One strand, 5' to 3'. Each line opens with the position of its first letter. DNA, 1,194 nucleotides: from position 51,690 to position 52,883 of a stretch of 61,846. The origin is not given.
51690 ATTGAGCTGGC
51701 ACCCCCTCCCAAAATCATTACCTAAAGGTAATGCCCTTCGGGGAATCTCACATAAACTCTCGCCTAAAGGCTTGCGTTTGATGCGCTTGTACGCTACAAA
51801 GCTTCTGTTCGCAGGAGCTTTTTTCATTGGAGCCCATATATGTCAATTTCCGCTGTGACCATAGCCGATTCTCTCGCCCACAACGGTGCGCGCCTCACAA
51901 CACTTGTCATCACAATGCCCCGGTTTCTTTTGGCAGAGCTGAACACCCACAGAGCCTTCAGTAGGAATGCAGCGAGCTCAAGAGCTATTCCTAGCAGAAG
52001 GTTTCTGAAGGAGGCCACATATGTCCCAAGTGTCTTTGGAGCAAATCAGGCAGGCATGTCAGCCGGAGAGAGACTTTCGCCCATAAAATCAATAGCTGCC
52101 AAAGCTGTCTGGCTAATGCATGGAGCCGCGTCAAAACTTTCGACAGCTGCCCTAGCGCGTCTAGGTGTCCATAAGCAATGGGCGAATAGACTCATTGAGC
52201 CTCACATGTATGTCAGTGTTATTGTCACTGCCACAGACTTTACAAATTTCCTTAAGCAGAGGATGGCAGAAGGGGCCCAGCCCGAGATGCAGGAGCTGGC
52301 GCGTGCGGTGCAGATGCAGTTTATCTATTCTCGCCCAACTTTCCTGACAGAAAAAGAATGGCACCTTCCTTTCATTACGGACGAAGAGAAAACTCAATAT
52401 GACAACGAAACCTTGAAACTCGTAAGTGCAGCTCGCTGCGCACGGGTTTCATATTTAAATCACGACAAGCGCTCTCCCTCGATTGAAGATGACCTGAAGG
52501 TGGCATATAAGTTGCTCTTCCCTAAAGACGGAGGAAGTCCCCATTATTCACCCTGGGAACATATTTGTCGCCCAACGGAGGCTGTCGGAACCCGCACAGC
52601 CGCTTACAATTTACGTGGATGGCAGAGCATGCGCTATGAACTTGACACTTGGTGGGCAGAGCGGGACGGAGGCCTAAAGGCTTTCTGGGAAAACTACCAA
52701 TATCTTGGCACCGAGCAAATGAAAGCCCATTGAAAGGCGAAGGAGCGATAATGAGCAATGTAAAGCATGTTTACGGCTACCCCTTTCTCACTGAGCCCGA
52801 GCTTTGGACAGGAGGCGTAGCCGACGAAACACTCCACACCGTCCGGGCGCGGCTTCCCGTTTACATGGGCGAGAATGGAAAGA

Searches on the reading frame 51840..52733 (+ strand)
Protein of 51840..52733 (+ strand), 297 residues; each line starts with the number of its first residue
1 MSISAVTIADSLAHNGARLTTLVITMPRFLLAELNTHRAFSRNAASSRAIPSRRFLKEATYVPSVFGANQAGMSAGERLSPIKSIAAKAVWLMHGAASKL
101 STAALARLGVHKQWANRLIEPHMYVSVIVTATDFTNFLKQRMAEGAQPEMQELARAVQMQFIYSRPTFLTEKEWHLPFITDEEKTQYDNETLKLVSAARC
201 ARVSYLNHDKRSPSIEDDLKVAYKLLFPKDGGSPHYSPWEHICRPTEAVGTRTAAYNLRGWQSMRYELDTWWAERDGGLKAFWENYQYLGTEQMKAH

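Call 65: search_protein_families(library=pfam, proteins=[window:51840-52733:+], max_evalue=0.01)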
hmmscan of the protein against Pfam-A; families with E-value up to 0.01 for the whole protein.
window:51840-52733:+ (297 aa): 1 family
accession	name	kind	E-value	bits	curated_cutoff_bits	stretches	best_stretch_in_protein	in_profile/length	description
PF02511.20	Thy1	-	9.6e-10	39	24.8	1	21-160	60-184/191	Thymidylate synthase complementing protein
